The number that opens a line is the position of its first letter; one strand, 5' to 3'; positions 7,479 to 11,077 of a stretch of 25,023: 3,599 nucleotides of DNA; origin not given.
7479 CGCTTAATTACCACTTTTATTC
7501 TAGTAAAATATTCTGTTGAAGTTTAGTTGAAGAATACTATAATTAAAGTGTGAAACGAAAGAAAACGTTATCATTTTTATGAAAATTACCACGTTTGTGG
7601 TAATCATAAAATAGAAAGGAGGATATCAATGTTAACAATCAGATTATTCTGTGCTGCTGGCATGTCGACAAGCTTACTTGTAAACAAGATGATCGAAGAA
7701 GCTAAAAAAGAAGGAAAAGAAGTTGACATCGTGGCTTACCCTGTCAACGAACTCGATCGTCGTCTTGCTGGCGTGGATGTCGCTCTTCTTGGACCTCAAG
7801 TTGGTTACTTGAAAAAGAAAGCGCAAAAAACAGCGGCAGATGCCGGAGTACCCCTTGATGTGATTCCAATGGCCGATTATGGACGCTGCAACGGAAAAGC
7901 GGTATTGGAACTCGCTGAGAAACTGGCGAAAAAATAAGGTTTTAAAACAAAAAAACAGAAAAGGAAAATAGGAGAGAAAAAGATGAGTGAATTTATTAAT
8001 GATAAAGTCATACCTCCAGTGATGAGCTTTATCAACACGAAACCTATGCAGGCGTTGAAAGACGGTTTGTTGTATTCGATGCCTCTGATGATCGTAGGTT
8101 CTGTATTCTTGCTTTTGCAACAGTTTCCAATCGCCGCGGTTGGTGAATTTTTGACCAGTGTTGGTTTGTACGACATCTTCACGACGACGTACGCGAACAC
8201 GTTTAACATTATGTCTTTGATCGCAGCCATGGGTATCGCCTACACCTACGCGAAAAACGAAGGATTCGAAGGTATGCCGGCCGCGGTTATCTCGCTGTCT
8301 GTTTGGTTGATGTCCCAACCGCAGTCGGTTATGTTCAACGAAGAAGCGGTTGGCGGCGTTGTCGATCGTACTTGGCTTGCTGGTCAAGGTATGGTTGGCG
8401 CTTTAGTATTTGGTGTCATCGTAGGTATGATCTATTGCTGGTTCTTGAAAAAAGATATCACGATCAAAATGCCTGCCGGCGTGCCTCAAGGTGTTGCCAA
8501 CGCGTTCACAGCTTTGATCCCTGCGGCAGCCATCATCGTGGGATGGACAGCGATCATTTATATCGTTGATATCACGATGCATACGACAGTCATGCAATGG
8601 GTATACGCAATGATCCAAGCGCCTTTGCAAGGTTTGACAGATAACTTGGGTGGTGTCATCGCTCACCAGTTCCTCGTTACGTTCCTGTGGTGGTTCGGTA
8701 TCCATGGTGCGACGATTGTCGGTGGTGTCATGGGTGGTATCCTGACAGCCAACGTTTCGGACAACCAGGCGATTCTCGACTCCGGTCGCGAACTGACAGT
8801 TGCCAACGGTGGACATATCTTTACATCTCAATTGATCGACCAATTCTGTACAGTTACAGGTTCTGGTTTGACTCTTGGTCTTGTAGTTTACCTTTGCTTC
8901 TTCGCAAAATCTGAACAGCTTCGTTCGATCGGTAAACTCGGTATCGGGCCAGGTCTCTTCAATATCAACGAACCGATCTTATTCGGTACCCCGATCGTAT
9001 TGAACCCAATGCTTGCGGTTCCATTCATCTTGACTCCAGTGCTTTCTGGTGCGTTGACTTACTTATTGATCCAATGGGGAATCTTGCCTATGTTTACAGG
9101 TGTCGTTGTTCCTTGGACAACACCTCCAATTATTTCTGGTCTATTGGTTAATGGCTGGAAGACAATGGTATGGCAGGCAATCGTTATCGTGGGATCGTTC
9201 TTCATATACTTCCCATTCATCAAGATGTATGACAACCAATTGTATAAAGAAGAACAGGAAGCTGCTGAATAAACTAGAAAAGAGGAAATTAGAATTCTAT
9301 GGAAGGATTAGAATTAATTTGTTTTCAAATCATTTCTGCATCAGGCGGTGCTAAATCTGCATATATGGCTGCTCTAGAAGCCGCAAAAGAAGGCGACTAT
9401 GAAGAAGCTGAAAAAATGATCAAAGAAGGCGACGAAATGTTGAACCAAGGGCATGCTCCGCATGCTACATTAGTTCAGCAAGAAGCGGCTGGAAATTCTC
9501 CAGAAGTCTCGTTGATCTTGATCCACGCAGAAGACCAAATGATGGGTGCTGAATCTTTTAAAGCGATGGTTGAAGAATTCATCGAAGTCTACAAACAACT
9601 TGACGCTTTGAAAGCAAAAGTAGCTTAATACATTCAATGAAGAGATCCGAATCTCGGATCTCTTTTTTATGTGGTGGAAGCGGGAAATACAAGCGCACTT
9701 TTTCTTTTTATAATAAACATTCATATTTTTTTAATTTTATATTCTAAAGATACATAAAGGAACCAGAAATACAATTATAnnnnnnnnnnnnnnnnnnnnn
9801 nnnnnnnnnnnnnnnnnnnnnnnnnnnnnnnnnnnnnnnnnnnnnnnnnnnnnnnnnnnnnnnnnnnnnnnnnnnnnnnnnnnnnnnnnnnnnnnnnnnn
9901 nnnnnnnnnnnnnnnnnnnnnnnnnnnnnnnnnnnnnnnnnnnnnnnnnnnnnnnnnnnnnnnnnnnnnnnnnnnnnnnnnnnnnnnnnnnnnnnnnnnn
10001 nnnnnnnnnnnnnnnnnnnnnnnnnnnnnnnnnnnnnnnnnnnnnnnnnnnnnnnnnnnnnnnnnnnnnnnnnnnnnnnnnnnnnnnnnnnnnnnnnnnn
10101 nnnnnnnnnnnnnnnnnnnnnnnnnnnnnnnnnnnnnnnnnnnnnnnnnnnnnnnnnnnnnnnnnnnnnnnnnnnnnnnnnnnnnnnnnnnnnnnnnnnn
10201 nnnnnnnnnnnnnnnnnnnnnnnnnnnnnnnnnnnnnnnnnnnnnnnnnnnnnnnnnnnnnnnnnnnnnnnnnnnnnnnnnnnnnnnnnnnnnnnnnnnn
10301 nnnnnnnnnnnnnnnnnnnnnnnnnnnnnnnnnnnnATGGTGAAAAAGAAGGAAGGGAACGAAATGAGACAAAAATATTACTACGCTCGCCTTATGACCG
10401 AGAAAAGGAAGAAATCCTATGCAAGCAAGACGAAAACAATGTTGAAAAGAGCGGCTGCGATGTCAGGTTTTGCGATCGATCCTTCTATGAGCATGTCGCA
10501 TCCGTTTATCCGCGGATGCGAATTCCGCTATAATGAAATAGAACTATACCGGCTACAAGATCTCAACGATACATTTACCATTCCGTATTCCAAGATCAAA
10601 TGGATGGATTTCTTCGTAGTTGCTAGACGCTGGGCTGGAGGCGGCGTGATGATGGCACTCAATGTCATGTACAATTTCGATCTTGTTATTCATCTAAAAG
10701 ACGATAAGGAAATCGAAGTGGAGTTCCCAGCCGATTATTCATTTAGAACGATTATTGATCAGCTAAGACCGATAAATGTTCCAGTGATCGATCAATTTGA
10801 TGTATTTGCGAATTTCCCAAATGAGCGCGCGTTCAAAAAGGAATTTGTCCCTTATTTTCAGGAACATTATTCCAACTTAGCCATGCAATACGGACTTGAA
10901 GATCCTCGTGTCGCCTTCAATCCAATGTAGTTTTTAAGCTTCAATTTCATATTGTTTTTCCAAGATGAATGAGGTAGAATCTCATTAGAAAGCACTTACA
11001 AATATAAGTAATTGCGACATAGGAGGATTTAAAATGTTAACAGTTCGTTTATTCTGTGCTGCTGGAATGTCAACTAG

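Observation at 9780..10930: Tandem pair of paralogous proteins of unrecognised family embedded in the PTS locus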

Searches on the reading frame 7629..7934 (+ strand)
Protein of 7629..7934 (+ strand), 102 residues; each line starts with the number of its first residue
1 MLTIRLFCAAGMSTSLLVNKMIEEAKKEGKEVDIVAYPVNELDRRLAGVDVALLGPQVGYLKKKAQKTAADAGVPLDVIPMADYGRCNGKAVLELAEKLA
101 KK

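Call 11: search_protein_families(library=pfam, proteins=[window:7629-7934:+])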
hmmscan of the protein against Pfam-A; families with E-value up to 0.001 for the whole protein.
window:7629-7934:+ (102 aa): 1 family
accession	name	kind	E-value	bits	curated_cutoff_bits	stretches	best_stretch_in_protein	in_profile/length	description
PF02302.22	PTS_IIB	-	8.4e-18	65.2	23.6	1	4-94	2-89/90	PTS system, Lactose/Cellobiose specific IIB subunit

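Call 73: search_protein_families(library=ncbifam, proteins=[window:7629-7934:+], max_evalue=0.00001)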
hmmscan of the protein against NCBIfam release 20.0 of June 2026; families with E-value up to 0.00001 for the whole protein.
window:7629-7934:+ (102 aa): 3 families
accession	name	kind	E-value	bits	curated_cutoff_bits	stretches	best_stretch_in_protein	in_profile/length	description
TIGR00853.1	pts-lac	subfamily_domain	2.7e-24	85.8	110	1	4-94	47-139/140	lactose/cellobiose PTS transporter subunit IIB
NF007796.0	PRK10499.1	equivalog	1.4e-17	63.9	157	1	4-98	6-98/106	PTS sugar transporter subunit IIB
NF007155.0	PRK09590.1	equivalog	5.2e-09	36.6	101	1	5-84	5-86/104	PTS cellobiose transporter subunit IIB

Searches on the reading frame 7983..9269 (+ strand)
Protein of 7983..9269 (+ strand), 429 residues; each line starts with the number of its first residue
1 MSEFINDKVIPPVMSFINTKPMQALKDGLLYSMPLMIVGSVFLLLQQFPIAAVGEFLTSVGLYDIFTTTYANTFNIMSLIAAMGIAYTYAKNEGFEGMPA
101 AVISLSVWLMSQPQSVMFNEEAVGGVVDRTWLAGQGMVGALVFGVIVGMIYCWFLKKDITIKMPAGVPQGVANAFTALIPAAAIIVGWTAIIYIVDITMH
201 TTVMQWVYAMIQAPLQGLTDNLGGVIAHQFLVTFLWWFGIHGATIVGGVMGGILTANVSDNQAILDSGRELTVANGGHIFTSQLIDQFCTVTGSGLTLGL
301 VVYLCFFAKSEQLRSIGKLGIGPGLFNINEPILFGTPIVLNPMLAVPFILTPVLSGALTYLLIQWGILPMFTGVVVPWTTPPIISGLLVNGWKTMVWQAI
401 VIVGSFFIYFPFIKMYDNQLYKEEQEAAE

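Call 11: search_protein_families(library=pfam, proteins=[window:7983-9269:+])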
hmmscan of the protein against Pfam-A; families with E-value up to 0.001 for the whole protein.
window:7983-9269:+ (429 aa): 1 family
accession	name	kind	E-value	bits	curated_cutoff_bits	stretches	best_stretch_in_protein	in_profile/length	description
PF02378.23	PTS_EIIC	-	1.3e-56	192.4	30.7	1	27-352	2-319/319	Phosphotransferase system, EIIC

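Call 73: search_protein_families(library=ncbifam, proteins=[window:7983-9269:+], max_evalue=0.00001)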
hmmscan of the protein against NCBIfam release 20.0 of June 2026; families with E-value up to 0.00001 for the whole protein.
window:7983-9269:+ (429 aa): 5 families
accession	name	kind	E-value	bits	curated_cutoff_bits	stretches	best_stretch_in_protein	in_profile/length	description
TIGR00359.1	cello_pts_IIC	equivalog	8.9e-110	367.6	434.45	1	14-426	5-424/424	PTS cellobiose transporter subunit IIC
TIGR00410.1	lacE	subfamily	8.9e-110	367.6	236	1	14-426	5-424/424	PTS system, lactose/cellobiose family IIC component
NF007157.0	PRK09592.1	equivalog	4.6e-78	263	503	1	3-428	9-448/451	PTS cellobiose transporter subunit IIC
TIGR00394.1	lac_pts_IIC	equivalog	1e-60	206.1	614.4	1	20-425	12-411/412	lactose-specific PTS transporter subunit EIIC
NF007634.0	PRK10297.1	equivalog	8.8e-48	163.1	760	1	7-418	9-432/452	PTS N,N'-diacetylchitobiose transporter subunit IIC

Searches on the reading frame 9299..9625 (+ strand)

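Call 11: search_protein_families(library=pfam, proteins=[window:9299-9625:+])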
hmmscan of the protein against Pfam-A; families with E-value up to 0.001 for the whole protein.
window:9299-9625:+ (109 aa): 1 family
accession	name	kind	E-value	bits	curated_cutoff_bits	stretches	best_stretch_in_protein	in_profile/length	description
PF02255.21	PTS_IIA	-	5.2e-32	110.2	27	1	7-99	2-94/94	PTS system, Lactose/Cellobiose specific IIA subunit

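Call 73: search_protein_families(library=ncbifam, proteins=[window:9299-9625:+], max_evalue=0.00001)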
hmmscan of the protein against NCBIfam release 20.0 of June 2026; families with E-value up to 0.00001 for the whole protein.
window:9299-9625:+ (109 aa): 3 families
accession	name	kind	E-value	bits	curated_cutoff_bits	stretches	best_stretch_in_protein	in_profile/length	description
TIGR00823.1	EIIA-LAC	subfamily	5.6e-27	93.9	136.95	1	3-100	2-99/99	lactose-specific PTS transporter subunit IIA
NF007156.0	PRK09591.1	equivalog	5.1e-18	65.2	144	1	2-102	4-104/105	PTS cellobiose transporter subunit IIA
NF007768.0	PRK10454.1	equivalog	9.9e-17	61.1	148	1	2-102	15-115/116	PTS N,N'-diacetylchitobiose transporter subunit IIA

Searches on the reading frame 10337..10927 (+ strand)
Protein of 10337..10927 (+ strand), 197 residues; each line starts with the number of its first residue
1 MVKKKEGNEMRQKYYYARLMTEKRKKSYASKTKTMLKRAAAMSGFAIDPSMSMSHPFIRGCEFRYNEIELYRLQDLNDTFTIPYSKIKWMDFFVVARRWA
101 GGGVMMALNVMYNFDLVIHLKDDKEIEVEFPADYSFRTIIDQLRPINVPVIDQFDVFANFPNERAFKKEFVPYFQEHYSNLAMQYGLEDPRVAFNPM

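Call 4: search_protein_families(library=pfam, proteins=[window:10337-10927:+], max_evalue=10)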
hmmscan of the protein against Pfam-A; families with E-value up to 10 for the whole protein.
window:10337-10927:+ (197 aa): 0 families

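Call 5: search_protein_families(library=ncbifam, proteins=[window:10337-10927:+], max_evalue=10)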
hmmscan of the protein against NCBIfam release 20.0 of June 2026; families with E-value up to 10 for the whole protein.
window:10337-10927:+ (197 aa): 0 families

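Call 8: search_protein_families(library=phrogs, proteins=[window:10337-10927:+], max_evalue=10)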
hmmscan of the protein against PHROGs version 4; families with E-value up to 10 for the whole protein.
window:10337-10927:+ (197 aa): 0 families

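Call 9: search_protein_families(library=padloc, proteins=[window:10337-10927:+], max_evalue=10)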
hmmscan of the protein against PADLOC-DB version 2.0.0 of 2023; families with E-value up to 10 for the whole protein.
window:10337-10927:+ (197 aa): 1 family
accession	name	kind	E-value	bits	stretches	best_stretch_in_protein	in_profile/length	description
PDLC00258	LmuB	-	0.0023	15.4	1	107-175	110-174/376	AAA ATPase domain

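Call 10: find_homologous_proteins(query=window:10337-10927:+)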
Query window:10337-10927:+ (197 aa): 4 proteins with E <= 0.001 among 29 candidates.
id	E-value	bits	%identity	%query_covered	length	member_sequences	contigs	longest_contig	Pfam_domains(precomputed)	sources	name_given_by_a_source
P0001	2.5e-120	417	97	95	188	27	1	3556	-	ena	-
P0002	1.8e-109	382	86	95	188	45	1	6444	-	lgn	-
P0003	3.7e-105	368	84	95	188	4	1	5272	-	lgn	-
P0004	7.1e-89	315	71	95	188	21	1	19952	-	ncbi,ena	-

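Call 12: find_encoding_contigs(protein=P0004, flank=10000)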
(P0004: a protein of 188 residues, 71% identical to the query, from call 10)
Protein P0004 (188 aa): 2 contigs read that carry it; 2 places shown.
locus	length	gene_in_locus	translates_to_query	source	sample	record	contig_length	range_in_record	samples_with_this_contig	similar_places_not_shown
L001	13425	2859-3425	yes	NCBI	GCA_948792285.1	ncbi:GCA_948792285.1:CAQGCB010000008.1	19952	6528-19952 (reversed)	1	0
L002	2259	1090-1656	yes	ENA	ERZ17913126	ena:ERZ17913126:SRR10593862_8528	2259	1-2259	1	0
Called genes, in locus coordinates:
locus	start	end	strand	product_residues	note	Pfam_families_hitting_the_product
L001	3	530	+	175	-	PF02378:PTS_EIIC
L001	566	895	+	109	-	PF02255:PTS_IIA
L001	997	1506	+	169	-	-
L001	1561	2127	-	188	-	-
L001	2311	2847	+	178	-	-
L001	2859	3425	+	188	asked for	-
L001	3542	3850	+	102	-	PF02302:PTS_IIB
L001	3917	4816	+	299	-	PF00480:ROK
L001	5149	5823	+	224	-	PF08220:HTH_DeoR, PF00455:DeoRC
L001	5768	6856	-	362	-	PF00149:Metallophos, PF12850:Metallophos_2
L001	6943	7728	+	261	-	PF05116:S6PP (faint), PF08282:Hydrolase_3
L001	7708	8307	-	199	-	PF13346:ABC2_membrane_5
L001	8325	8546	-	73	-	-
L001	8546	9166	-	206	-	PF13346:ABC2_membrane_5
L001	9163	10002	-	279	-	PF00005:ABC_tran, PF13304:AAA_21 (weak)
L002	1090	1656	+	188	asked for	-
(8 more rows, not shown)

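Call 52: search_dna_similar(query=window:10364-10927:+, collection=plasmids, mode=protein, max_evalue=0.01)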
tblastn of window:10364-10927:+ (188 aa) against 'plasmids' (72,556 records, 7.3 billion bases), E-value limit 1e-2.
No match.

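Call 53: search_dna_similar(query=window:10364-10927:+, collection=phages, mode=protein, max_evalue=0.01)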
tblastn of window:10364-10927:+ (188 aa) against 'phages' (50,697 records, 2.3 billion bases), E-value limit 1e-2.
No match.

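Call 83: list_cluster_members(proteins=[P0004, P0005, P0015, P0013, P0026, P0041, P0047, P0021, P0014, P0031])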
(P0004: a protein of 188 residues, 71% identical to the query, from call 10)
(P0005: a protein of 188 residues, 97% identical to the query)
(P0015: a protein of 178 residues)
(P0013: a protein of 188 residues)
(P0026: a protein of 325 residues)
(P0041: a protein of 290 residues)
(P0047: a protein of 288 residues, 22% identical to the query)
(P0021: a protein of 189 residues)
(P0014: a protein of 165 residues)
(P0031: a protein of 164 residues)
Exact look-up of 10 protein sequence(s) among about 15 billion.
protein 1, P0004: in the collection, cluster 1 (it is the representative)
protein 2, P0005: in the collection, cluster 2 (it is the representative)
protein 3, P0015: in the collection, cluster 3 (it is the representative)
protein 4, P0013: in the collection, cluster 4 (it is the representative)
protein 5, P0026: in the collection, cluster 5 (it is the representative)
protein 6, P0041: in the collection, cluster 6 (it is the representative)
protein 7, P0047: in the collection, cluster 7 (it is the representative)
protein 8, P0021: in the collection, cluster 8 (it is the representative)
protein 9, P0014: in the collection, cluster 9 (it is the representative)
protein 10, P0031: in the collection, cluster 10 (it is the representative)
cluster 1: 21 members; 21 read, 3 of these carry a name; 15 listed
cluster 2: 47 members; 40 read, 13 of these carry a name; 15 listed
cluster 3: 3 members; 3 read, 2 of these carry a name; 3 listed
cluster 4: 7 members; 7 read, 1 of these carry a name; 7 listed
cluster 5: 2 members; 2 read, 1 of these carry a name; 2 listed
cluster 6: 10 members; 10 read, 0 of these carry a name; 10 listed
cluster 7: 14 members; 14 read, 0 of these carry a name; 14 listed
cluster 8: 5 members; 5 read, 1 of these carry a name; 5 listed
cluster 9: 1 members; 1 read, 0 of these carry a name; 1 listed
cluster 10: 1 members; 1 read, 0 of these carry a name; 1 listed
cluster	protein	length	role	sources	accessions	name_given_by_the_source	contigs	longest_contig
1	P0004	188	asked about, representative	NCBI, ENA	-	-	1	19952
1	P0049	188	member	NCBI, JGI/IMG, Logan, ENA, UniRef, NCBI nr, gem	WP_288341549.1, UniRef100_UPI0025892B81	hypothetical protein [uncultured Dubosiella sp.] | hypothetical protein n=1 Tax=uncultured Dubosiella sp. TaxID=1937011 RepID=UPI0025892B81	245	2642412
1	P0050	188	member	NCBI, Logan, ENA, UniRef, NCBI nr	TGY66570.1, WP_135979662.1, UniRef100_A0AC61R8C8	hypothetical protein [Dubosiella muris] | Uncharacterized protein n=1 Tax=Dubosiella muris TaxID=3038133 RepID=A0AC61R8C8_9FIRM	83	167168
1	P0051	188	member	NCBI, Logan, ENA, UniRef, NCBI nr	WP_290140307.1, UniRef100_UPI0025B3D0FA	hypothetical protein [uncultured Dubosiella sp.] | hypothetical protein n=1 Tax=uncultured Dubosiella sp. TaxID=1937011 RepID=UPI0025B3D0FA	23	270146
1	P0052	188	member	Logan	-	-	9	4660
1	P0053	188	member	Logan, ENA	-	-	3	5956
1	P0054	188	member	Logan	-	-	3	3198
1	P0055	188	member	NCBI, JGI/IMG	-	-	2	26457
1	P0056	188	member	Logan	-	-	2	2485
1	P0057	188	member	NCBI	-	-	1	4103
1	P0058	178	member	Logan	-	-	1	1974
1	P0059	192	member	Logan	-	-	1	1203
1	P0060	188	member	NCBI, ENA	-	-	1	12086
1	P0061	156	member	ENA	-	-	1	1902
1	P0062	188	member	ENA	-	-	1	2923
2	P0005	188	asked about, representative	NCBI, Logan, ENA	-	-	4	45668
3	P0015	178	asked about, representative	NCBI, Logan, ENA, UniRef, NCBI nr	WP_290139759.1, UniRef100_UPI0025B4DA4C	hypothetical protein [uncultured Dubosiella sp.] | hypothetical protein n=1 Tax=uncultured Dubosiella sp. TaxID=1937011 RepID=UPI0025B4DA4C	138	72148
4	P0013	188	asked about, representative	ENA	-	-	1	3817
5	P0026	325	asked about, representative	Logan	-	-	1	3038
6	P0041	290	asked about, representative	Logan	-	-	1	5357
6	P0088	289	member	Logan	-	-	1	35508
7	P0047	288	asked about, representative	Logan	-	-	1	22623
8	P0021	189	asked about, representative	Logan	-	-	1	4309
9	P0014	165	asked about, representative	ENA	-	-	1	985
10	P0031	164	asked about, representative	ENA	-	-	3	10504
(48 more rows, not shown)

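Call 89: find_encoding_contigs(protein=P0088, flank=6000, max_places=2)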
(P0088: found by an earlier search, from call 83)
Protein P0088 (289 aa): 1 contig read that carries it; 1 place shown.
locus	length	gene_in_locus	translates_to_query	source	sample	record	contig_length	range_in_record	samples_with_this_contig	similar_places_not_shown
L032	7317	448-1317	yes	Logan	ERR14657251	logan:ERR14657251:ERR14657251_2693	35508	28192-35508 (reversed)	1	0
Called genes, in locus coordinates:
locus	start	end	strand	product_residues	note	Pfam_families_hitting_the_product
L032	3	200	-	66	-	?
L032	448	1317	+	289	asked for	PF01638:HxlR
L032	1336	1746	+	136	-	PF13302:Acetyltransf_3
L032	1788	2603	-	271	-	PF00702:Hydrolase (faint), PF05116:S6PP (faint), PF08282:Hydrolase_3, PF13419:HAD_2 (faint)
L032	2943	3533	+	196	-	PF00300:His_Phos_1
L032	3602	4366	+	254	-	PF01418:HTH_6, PF13580:SIS_2 (faint), PF01380:SIS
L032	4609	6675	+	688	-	PF02378:PTS_EIIC, PF00367:PTS_EIIB, PF00358:PTS_EIIA_1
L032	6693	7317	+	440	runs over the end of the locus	PF02056:Glyco_hydro_4, PF11975:Glyco_hydro_4C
